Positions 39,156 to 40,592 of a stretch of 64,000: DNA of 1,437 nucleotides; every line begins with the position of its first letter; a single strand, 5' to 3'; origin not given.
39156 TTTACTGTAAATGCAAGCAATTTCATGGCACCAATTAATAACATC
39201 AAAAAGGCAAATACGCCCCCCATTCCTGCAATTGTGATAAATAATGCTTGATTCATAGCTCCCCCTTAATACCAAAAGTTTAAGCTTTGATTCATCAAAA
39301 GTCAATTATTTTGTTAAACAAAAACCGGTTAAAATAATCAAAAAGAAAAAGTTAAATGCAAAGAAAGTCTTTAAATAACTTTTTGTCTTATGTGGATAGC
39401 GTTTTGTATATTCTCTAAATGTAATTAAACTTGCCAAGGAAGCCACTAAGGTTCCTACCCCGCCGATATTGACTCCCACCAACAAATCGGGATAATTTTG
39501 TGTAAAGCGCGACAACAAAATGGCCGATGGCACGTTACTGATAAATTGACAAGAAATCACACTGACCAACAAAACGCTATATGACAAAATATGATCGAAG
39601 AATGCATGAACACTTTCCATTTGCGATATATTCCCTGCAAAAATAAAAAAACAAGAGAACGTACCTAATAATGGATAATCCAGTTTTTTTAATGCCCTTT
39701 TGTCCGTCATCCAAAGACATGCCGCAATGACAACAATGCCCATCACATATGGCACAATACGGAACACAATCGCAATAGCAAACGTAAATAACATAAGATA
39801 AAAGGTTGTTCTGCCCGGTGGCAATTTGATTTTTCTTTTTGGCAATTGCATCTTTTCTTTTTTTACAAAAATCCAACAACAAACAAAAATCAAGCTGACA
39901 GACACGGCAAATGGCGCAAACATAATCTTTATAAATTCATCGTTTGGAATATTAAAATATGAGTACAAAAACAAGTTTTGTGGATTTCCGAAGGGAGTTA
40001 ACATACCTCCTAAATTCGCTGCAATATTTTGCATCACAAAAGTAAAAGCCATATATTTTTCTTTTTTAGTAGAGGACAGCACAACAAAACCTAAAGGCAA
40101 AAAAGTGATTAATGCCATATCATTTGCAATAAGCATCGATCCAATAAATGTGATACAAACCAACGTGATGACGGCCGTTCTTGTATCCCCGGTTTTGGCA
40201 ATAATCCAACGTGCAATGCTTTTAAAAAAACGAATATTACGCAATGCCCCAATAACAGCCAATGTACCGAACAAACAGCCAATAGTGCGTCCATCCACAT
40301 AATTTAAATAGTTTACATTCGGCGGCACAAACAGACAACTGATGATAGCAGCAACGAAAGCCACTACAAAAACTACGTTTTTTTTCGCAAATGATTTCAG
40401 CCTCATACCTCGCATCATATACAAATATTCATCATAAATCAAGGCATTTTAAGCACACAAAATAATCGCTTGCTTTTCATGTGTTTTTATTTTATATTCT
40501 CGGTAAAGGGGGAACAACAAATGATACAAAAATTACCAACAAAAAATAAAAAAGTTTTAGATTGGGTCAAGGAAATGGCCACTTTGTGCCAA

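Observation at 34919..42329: Oxaloacetate-node block: permease-oadG-oadA-(M16 peptidase)-oadB facing GTP-PEPCK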

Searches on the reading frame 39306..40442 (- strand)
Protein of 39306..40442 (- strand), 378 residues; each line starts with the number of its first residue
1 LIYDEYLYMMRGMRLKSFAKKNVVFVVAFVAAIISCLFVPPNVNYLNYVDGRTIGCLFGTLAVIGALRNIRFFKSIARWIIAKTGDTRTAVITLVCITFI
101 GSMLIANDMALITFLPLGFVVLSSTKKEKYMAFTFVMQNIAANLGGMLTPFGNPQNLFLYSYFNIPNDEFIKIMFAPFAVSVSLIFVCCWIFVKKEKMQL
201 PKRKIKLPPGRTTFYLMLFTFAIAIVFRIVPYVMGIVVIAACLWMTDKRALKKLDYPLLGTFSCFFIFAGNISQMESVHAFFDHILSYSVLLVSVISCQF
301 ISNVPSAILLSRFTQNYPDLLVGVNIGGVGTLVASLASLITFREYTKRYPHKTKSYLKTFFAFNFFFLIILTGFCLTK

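Call 4: search_protein_families(library=pfam, proteins=[window:39306-40442:-], max_evalue=0.01)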
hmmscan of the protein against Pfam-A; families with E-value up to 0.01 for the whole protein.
window:39306-40442:- (378 aa): 1 family
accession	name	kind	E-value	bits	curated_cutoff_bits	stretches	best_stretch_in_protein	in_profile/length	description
PF03600.22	CitMHS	-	5e-29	101.9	31.9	1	27-311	14-311/336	Citrate transporter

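Call 5: search_protein_families(library=ncbifam, proteins=[window:39306-40442:-], max_evalue=0.01)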
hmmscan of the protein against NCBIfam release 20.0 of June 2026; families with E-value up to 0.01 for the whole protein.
window:39306-40442:- (378 aa): 2 families
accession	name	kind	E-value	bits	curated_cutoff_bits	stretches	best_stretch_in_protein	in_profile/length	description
NF038006.1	NhaD_1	equivalog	1.4e-08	34.2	80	1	57-237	49-230/405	sodium:proton antiporter NhaD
TIGR00775.1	NhaD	equivalog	4.5e-08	32.3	577.1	1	56-247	67-260/420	NhaD family Na+:H+ antiporter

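Call 30: list_cluster_members(proteins=[window:39306-40418:-, window:36048-37316:-, window:39095-39256:-, window:34919-36046:-, window:40521-42329:+, window:31715-34876:-, window:42364-43935:-, window:29825-31090:+])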
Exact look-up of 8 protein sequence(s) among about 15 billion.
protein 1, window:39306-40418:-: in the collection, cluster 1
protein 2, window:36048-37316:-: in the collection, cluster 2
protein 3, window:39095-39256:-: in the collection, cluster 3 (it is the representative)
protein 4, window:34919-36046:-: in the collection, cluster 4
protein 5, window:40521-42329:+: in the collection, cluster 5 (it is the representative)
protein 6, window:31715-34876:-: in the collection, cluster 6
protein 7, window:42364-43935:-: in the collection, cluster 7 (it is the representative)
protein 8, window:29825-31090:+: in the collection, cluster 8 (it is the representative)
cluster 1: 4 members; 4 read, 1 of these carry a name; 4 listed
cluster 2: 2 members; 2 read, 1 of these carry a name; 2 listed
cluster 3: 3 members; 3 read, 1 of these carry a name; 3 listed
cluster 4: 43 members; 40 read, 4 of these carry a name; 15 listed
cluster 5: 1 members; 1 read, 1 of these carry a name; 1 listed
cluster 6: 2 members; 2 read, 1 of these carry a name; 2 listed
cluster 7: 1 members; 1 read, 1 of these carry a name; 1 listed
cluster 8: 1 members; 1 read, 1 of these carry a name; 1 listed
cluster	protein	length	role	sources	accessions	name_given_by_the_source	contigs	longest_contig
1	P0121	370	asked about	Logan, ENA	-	-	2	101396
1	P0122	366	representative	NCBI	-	-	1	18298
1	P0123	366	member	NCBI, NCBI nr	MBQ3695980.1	MAG: citrate transporter [Alphaproteobacteria bacterium] | citrate transporter [Alphaproteobacteria bacterium]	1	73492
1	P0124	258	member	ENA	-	-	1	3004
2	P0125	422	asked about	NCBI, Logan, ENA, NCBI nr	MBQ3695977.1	MAG: insulinase family protein [Alphaproteobacteria bacterium] | insulinase family protein [Alphaproteobacteria bacterium]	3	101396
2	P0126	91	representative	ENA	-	-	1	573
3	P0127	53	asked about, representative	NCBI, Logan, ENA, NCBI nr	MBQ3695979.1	MAG: OadG family protein [Alphaproteobacteria bacterium] | OadG family protein [Alphaproteobacteria bacterium]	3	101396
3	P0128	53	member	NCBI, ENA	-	-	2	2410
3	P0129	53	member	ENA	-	-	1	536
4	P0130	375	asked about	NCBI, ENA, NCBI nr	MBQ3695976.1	MAG: sodium ion-translocating decarboxylase subunit beta [Alphaproteobacteria bacterium] | sodium ion-translocating decarboxylase subunit beta [Alphaproteobacteria bacterium]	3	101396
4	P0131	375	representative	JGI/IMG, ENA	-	-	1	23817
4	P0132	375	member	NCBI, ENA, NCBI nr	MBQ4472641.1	MAG: sodium ion-translocating decarboxylase subunit beta [Alphaproteobacteria bacterium] | sodium ion-translocating decarboxylase subunit beta [Alphaproteobacteria bacterium]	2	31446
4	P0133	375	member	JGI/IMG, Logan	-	oxaloacetate decarboxylase beta subunit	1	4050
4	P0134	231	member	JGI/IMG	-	oxaloacetate decarboxylase beta subunit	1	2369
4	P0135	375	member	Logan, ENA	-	-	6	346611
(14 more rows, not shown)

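Call 31: search_solved_structures(query=window:39306-40418:-, max_evalue=1, show_alignments=0)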
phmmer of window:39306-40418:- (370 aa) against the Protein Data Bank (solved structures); distinct sequences matched with E-value up to 1: 0.

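Call 32: find_homologous_proteins(query=window:39306-40418:-, max_evalue=0.00001)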
Query window:39306-40418:- (370 aa): 8000 proteins with E <= 0.00001 among 8000 candidates; the best 120 are listed.
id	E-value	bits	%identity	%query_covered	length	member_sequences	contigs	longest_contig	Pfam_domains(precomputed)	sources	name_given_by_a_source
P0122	2.8e-222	755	93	99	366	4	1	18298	PF03600.23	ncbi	-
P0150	7.3e-216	734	90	100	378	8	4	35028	PF03600.23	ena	-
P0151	2.5e-200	683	85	99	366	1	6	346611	PF03600.23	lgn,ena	-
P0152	2.3e-193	660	81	99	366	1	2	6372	PF03600.23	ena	-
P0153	1.0e-188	645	80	98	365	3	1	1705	PF03600.23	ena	-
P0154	6.9e-187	639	81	98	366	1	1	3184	PF03600.23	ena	-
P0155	1.1e-177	609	84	92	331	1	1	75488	PF03600.23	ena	-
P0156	8.3e-175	599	-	-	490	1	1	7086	PF03600.23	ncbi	-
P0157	1.9e-155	536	83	79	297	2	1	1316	PF03600.23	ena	-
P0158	1.6e-140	487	65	97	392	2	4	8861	PF03600.23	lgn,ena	-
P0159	1.7e-140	486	65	97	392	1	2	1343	PF03600.23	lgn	-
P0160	2.0e-140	486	66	97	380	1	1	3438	PF03600.23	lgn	-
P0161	2.2e-140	486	65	97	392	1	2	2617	PF03600.23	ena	-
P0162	2.4e-140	486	65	97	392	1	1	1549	PF03600.23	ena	-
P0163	5.5e-140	485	65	97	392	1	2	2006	PF03600.23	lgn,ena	-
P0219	7.2e-135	468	63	99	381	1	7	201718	PF03600.23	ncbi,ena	-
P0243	2.3e-134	466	62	98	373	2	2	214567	PF03600.23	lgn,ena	-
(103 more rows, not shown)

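Call 33: find_encoding_contigs(protein=P0151, flank=10000, max_places=2)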
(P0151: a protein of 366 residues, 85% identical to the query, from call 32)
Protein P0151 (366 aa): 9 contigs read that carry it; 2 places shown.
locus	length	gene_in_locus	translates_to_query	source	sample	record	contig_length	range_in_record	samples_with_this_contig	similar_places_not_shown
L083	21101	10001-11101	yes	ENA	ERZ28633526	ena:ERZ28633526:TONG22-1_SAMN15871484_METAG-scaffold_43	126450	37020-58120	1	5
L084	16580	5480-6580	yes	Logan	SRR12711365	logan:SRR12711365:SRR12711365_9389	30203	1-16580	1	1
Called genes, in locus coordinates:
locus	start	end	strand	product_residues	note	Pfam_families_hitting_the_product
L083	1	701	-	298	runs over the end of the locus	PF00483:NTP_transferase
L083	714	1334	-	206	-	PF02578:Cu-oxidase_4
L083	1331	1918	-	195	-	PF09835:DUF2062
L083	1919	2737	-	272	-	PF01790:LGT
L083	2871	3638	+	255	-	-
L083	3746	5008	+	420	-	PF07498:Rho_N, PF07497:Rho_RNA_bind, PF00006:ATP-synt_ab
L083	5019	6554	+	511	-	-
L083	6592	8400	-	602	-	PF17297:PEPCK_N, PF00821:PEPCK_GTP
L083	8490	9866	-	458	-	-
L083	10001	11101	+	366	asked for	PF03600:CitMHS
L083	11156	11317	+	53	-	-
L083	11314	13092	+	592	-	PF00682:HMGL-like, PF25919:BSH_CusB (faint), PF02436:PYC_OADA, PF25917:BSH_RND (weak), PF00364:Biotin_lipoyl, PF25984:BSH_YknX (faint), PF25997:BSH_YhbJ (faint)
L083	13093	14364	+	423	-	PF00675:Peptidase_M16, PF05193:Peptidase_M16_C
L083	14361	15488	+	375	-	PF03977:OAD_beta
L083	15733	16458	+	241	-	PF01555:N6_N4_Mtase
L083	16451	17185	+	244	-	PF05315:ICEA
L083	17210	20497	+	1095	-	-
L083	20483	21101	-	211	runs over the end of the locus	PF01351:RNase_HII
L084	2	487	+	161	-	?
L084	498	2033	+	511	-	-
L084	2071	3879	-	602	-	PF17297:PEPCK_N, PF00821:PEPCK_GTP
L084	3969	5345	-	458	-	-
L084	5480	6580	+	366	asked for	PF03600:CitMHS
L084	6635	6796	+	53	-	-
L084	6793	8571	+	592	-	PF00682:HMGL-like, PF25919:BSH_CusB (faint), PF02436:PYC_OADA, PF25917:BSH_RND (weak), PF00364:Biotin_lipoyl, PF25984:BSH_YknX (faint), PF25997:BSH_YhbJ (faint)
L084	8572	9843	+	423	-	PF00675:Peptidase_M16, PF05193:Peptidase_M16_C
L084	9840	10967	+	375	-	PF03977:OAD_beta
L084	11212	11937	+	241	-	PF01555:N6_N4_Mtase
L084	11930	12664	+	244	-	PF05315:ICEA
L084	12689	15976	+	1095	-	-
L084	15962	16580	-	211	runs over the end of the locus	PF01351:RNase_HII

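Call 34: find_encoding_contigs(protein=P0219, flank=6000, max_places=3)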
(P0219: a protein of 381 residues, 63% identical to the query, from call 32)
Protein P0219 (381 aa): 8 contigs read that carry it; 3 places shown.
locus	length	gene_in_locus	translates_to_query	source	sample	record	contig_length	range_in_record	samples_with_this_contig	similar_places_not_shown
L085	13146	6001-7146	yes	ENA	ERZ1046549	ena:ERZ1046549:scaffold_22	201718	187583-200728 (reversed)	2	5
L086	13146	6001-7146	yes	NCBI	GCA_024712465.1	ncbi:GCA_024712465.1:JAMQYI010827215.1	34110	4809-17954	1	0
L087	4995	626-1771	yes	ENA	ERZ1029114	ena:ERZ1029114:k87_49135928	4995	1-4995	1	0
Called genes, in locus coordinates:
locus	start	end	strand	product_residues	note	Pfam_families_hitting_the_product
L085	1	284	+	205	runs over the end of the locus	PF13489:Methyltransf_23, PF01209:Ubie_methyltran (weak), PF13847:Methyltransf_31, PF08241:Methyltransf_11, PF08242:Methyltransf_12, PF13649:Methyltransf_25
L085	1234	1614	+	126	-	-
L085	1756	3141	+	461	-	PF01943:Polysacc_synt (faint), PF01554:MatE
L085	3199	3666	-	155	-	PF22381:Staph_reg_Sar_Rot (weak), PF01978:TrmB (weak), PF12802:MarR_2, PF01047:MarR, PF13412:HTH_24 (faint)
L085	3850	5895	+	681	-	PF00561:Abhydrolase_1 (weak), PF12146:Hydrolase_4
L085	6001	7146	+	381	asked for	PF03600:CitMHS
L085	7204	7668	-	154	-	PF04073:tRNA_edit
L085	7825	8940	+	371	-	PF16403:Bact_surface_Ig-like, PF01522:Polysacc_deac_1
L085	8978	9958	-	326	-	PF02645:DegV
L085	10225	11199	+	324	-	PF00535:Glycos_transf_2, PF10111:Glyco_tranf_2_2, PF13641:Glyco_tranf_2_3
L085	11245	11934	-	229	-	PF01841:Transglut_core (weak)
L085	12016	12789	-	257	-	-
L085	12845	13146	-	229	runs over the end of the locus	PF01863:YgjP-like, PF10263:SprT-like (weak)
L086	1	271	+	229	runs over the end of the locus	PF12682:Flavodoxin_4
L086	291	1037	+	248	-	-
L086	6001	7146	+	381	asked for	PF03600:CitMHS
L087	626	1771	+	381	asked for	PF03600:CitMHS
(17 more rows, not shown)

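Call 35: find_encoding_contigs(protein=P0243, flank=6000, max_places=2)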
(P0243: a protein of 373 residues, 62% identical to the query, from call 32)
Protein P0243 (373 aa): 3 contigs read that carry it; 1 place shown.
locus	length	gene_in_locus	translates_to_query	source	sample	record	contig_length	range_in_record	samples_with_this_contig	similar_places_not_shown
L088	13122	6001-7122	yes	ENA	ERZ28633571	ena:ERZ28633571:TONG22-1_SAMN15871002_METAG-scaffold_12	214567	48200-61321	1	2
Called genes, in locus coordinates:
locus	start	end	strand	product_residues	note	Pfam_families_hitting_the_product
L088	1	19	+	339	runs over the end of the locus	PF04389:Peptidase_M28 (faint), PF05343:Peptidase_M42, PF01546:Peptidase_M20 (weak)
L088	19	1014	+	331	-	PF05343:Peptidase_M42, PF01546:Peptidase_M20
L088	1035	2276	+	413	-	PF06838:Met_gamma_lyase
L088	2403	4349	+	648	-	-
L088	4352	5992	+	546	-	PF13676:TIR_2, PF13306:LRR_5, PF13855:LRR_8 (faint), PF13306:LRR_5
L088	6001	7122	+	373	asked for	PF03600:CitMHS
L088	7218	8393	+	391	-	PF00248:Aldo_ket_red, PF13746:Fer4_18 (faint), PF13187:Fer4_9, PF13534:Fer4_17 (weak)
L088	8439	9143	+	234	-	PF03372:Exo_endo_phos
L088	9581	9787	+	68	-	PF18780:HNH_repeat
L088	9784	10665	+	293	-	PF02361:CbiQ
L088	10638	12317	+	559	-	PF03193:RsgA_GTPase (faint), PF03215:Rad17 (faint), PF09818:ABC_ATPase (faint), PF13191:AAA_16 (faint), PF00005:ABC_tran, PF02463:SMC_N (weak), PF00005:ABC_tran, PF13304:AAA_21 (weak), +4 more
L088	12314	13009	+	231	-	PF07155:ECF-ribofla_trS, PF12822:ECF_trnsprt (weak)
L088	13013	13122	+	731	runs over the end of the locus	PF14478:DUF4430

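Call 61: search_protein_families(library=pfam, proteins=[L083:8490-9866:-], max_evalue=0.001)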
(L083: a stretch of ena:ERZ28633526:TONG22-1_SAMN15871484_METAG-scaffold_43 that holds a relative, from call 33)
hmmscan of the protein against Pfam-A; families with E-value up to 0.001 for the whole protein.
L083:8490-9866:- (458 aa): 0 families

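Call 64: predict_structure(alignment_id=A2)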
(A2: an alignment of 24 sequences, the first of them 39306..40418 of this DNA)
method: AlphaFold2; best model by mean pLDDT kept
length: 370 residues; sequences in the alignment: 24
mean_pLDDT: 83.3   pTM: 0.80
mean pLDDT of the five models: 83.3, 82.0, 80.6, 79.2, 76.2
residues with pLDDT >= 90: 97; 70-90: 247; 50-70: 22; < 50: 4
segments of 3 or more residues with pLDDT < 50: none
pLDDT, mean of each block of 10 residues (from residue 1): 66 81 84 63 73 81 85 91 93 80 80 88 90 84 80 89 92 93 94 77 91 80 83 91 83 79 77 85 90 80 89 89 60 78 85 88 92
secondary structure, 60 per line:
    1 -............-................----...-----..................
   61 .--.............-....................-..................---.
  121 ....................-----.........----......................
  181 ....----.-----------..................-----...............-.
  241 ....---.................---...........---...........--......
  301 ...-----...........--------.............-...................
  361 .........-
elements in order: H2-13 H15-30 H43-61 H64-76 H79-97 H99-116 H120-140 H146-154 H159-184 H201-218 H224-238 H240-244 H248-264 H268-278 H282-292 H295-303 H309-319 H328-340 H342-369

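Call 67: fold_search(model_id=the predicted structure, library=pdb)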
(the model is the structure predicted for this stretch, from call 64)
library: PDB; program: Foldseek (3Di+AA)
matches with E <= 10: 477; with E <= 0.001: 23
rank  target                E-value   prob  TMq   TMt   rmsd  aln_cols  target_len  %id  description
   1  8r33_A                5.1e-08  1.00  0.72  0.57   5.0       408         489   14  CryoEM structure of the symmetric Pho90 dimer from yeast without substrates. (released 2024-04-24)
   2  8r34_A                1.4e-07  1.00  0.69  0.55   5.1       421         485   14  CryoEM structure of the symmetric Pho90 dimer from yeast with substrates. (released 2024-04-24)
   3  8r35_A                1.6e-07  1.00  0.69  0.56   5.5       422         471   14  CryoEM structure of the asymmetric Pho90 dimer from yeast without substrates. (released 2024-04-24)
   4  5ul7_A                2.2e-07  1.00  0.62  0.54   6.5       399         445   17  Structure and function of the divalent anion/Na+ symporter from Vibrio cholerae and a humanized variant (released 2017-05-17)
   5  8uve_B                3.9e-07  1.00  0.66  0.51   8.4       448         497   15  Structure of NaDC3-Succinate complex in Coo-Ci conformation (released 2024-12-25)
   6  8y5u_A                7.4e-07  1.00  0.70  0.53   6.9       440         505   12  human NaS1 intermediate state 1 (released 2025-01-22)
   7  4f35_C                9.5e-07  1.00  0.61  0.54   6.3       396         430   17  Crystal Structure of a bacterial dicarboxylate/sodium symporter (released 2012-10-24)
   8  10tp_A                1.7e-06  1.00  0.64  0.57   6.6       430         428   11  ArsB from L. ferriphilum in inward-facing state (parallel dimer) (released 2026-03-11)
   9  8w6n_B                2.2e-06  1.00  0.61  0.49   6.6       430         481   14  NaS1 with sulfate in IN/OUT state (released 2024-04-17)
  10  6okz_A                2.9e-06  1.00  0.57  0.51   7.1       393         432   17  Structure of VcINDY bound to Fumarate (released 2020-10-28)
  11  8w6d_A                3.4e-06  1.00  0.60  0.45   8.9       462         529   13  CryoEM structure of NaDC1 in apo state (released 2024-04-17)
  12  8y5w_A                3.7e-06  1.00  0.62  0.48   8.0       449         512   12  human NaS1 intermediate state 2 (released 2025-01-22)
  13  8r35_B                8.4e-06  1.00  0.59  0.48   6.8       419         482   17  CryoEM structure of the asymmetric Pho90 dimer from yeast without substrates. (released 2024-04-24)
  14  8zl1_A                1.5e-05  1.00  0.63  0.45   9.8       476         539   15  Cryo-EM structure of the Drosophila INDY (apo outward-open, pH 6) (released 2025-01-29)
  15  4f35_D                1.5e-05  1.00  0.60  0.53   6.1       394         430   16  Crystal Structure of a bacterial dicarboxylate/sodium symporter (released 2012-10-24)
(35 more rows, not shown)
